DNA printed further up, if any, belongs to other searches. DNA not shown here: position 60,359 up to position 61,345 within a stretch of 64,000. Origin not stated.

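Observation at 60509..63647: NuoE/NuoF/NuoG-N-terminal-fragment operon with ATGA-coupled genes and no catalytic subunit nearby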

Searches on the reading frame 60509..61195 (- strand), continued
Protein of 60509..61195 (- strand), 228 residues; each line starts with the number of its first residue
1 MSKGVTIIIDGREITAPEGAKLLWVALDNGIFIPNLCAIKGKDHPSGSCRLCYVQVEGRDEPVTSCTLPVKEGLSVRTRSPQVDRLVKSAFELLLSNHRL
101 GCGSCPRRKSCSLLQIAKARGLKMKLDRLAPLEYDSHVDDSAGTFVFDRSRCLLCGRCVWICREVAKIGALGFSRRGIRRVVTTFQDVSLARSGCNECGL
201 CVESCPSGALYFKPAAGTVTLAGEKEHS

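Call 59: find_encoding_contigs(protein=P0378, flank=9000, max_places=2)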
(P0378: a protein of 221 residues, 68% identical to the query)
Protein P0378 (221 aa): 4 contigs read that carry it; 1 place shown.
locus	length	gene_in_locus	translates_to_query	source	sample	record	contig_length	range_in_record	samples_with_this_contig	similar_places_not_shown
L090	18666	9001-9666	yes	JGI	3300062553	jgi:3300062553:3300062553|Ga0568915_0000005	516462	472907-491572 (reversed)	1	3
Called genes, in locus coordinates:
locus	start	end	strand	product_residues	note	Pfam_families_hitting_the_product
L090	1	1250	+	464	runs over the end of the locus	PF05977:MFS_3, PF07690:MFS_1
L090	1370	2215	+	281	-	PF00378:ECH_1, PF16113:ECH_2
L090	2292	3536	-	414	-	PF00753:Lactamase_B, PF14863:Alkyl_sulf_dimr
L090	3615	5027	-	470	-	PF13380:CoA_binding_2, PF13607:Succ_CoA_lig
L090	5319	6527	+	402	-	PF04055:Radical_SAM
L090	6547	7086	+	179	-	PF01257:2Fe-2S_thioredx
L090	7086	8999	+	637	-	PF01512:Complex1_51K, PF10589:NADH_4Fe-4S, PF12837:Fer4_6 (weak)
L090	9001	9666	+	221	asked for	PF13510:Fer2_4, PF12837:Fer4_6 (faint), PF12838:Fer4_7 (faint), PF13187:Fer4_9 (faint), PF10588:NADH-G_4Fe-4S_3, PF00037:Fer4 (weak), PF22117:Fer4_Nqo3 (weak)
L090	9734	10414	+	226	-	PF00027:cNMP_binding, PF13545:HTH_Crp_2, PF00325:Crp (weak)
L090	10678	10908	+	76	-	-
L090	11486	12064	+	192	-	PF02777:Sod_Fe_C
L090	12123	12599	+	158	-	PF00582:Usp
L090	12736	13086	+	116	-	PF00355:Rieske, PF13806:Rieske_2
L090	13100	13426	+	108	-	-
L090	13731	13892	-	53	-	-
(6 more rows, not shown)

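Call 68: search_protein_families(library=ncbifam, proteins=[window:60509-61195:-], max_evalue=1e-10)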
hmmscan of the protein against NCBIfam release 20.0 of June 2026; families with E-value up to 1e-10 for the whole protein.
window:60509-61195:- (228 aa): 8 families
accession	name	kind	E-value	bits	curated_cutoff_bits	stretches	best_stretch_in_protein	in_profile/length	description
NF040763.1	FeFe_hydrog_A6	exception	1.7e-53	181.9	765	1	5-219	1-214/571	NADH-dependent [FeFe] hydrogenase, group A6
NF005745.0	PRK07569.1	equivalog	1.5e-45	155.5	333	1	5-215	4-212/238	bidirectional hydrogenase complex protein HoxU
NF040762.1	Hydr_FeFe_Clost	exception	1.7e-44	152.5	900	1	6-222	2-216/572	ferredoxin hydrogenase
TIGR01973.1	NuoG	equivalog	2.1e-30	106.1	470.05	1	7-216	1-204/606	NADH-quinone oxidoreductase subunit NuoG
NF006305.0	PRK08493.1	equivalog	1.3e-29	102.9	591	1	5-211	2-222/819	NADH-quinone oxidoreductase subunit G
NF005895.0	PRK07860.1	equivalog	2.4e-28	98.6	802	1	4-210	17-220/811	NADH-quinone oxidoreductase subunit G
NF009454.0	PRK12814.1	equivalog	7.1e-18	64.3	916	1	4-105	3-100/657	putative NADPH-dependent glutamate synthase small subunit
TIGR02512.1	FeFe_hydrog_A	subfamily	2.4e-13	49.7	405.95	1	146-215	3-72/375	[FeFe] hydrogenase, group A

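Call 75: predict_structure(alignment_id=A1)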
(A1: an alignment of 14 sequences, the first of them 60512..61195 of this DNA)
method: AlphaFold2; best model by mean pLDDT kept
length: 228 residues; sequences in the alignment: 14
mean_pLDDT: 62.6   pTM: 0.58
mean pLDDT of the five models: 62.6, 53.0, 51.0, 51.0, 48.1
residues with pLDDT >= 90: 33; 70-90: 51; 50-70: 60; < 50: 84
segments of 3 or more residues with pLDDT < 50: 131-145, 149-153, 155-157, 168-194, 196-211, 216-228
pLDDT, mean of each block of 10 residues (from residue 1): 88 94 89 72 57 85 83 93 77 60 61 74 62 41 47 50 53 42 46 47 40 42 31
secondary structure, 60 per line:
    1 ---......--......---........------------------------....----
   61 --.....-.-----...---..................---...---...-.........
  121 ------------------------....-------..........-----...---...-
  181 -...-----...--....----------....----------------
elements in order: E4-9 E12-17 H22-28 E53-56 E75-77 H81-98 H112-120 E145-148 H156-165 E171-173 E182-184 H195-198 E209-212

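Call 82: predict_structure(alignment_id=A4)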
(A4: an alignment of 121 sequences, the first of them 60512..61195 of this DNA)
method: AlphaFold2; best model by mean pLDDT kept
length: 228 residues; sequences in the alignment: 121
mean_pLDDT: 91.3   pTM: 0.83
mean pLDDT of the five models: 91.3, 91.0, 90.8, 90.7, 89.9
residues with pLDDT >= 90: 180; 70-90: 34; 50-70: 4; < 50: 10
segments of 3 or more residues with pLDDT < 50: 218-227
pLDDT, mean of each block of 10 residues (from residue 1): 93 98 97 95 85 97 96 98 97 90 89 95 92 90 96 95 96 92 96 97 95 69 43
secondary structure, 60 per line:
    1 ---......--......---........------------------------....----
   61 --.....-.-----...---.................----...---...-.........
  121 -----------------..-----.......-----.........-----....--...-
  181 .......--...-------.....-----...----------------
elements in order: E4-9 E12-17 H22-28 E53-56 E75-77 H81-97 H112-120 E145-148 H157-165 E171-174 E181-184 H200-204 E210-212

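Call 84: fold_search(model_id=the predicted structure, library=pdb)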
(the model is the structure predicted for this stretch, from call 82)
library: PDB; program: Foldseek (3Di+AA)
matches with E <= 10: 526; with E <= 0.001: 127
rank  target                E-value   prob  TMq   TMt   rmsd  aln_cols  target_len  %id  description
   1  8a6t_A                4.3e-20  1.00  0.81  0.34   2.5       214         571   36  Cryo-EM structure of the electron bifurcating Fe-Fe hydrogenase HydABC complex from Thermoanaerobacter kivui in the re (released 2023-02-15)
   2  7t2r_A                5.2e-20  1.00  0.86  0.30   1.6       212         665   33  Structure of electron bifurcating Ni-Fe hydrogenase complex HydABCSL in FMN-free apo state (released 2022-03-16)
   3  7q4w_A                7.8e-20  1.00  0.82  0.34   2.4       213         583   37  CryoEM structure of electron bifurcating Fe-Fe hydrogenase HydABC complex A. woodii in the oxidised state (released 2023-02-15)
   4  7t30_A                1.2e-19  1.00  0.86  0.30   1.7       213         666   32  Structure of electron bifurcating Ni-Fe hydrogenase complex HydABCSL in FMN/NAD(H) bound state (released 2022-03-16)
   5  9ktl_A                3.4e-19  1.00  0.81  0.21   3.4       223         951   36  Cryo-EM structure of reduced form of formate dehydrogenase from Rhodobacter aestuarii (RaFDH) with NADH (released 2025-06-18)
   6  7p8n_a                1.1e-18  1.00  0.79  0.30   2.6       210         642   38  TmHydABC- T. maritima hydrogenase with bridge closed (released 2022-09-14)
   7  7p5h_A                1.3e-18  1.00  0.80  0.34   2.6       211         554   37  TmHydABC- D2 map (released 2022-09-14)
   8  6tg9_A                3.9e-18  1.00  0.83  0.21   2.4       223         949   35  Cryo-EM Structure of NADH reduced form of NAD+-dependent Formate Dehydrogenase from Rhodobacter capsulatus (released 2020-04-22)
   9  8e9g_G                1.4e-17  1.00  0.77  0.24   2.9       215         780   31  Mycobacterial respiratory complex I with both quinone positions modelled (released 2022-10-12)
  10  6gm4_B                1.8e-17  1.00  0.80  0.33   2.9       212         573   31  [FeFe]-hydrogenase CpI from Clostridium pasteurianum, variant S319A (released 2018-11-07)
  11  6nac                  1.8e-17  1.00  0.80  0.34   2.9       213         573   30  Crystal structure of [FeFe]-hydrogenase I (CpI) solved with single pulse free electron laser data (released 2019-12-11)
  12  8bed_G                2.5e-17  1.00  0.80  0.28   2.6       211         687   27  Cryo-EM structure of the Arabidopsis thaliana I+III2 supercomplex (CI peripheral tip) (released 2023-01-11)
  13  9rjo_B                4.7e-17  1.00  0.80  0.34   2.8       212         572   31  [FeFe]-hydrogenase CpI from Clostridium pasteurianum, variant N160L-Q195L (released 2026-03-04)
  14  6glz_B                4.7e-17  1.00  0.80  0.34   2.9       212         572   31  [FeFe]-hydrogenase CpI from Clostridium pasteurianum, variant C299D (released 2018-11-07)
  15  6gm0_A                5.0e-17  1.00  0.79  0.33   2.8       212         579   31  [FeFe]-hydrogenase CpI from Clostridium pasteurianum, variant E279Q (released 2018-11-07)
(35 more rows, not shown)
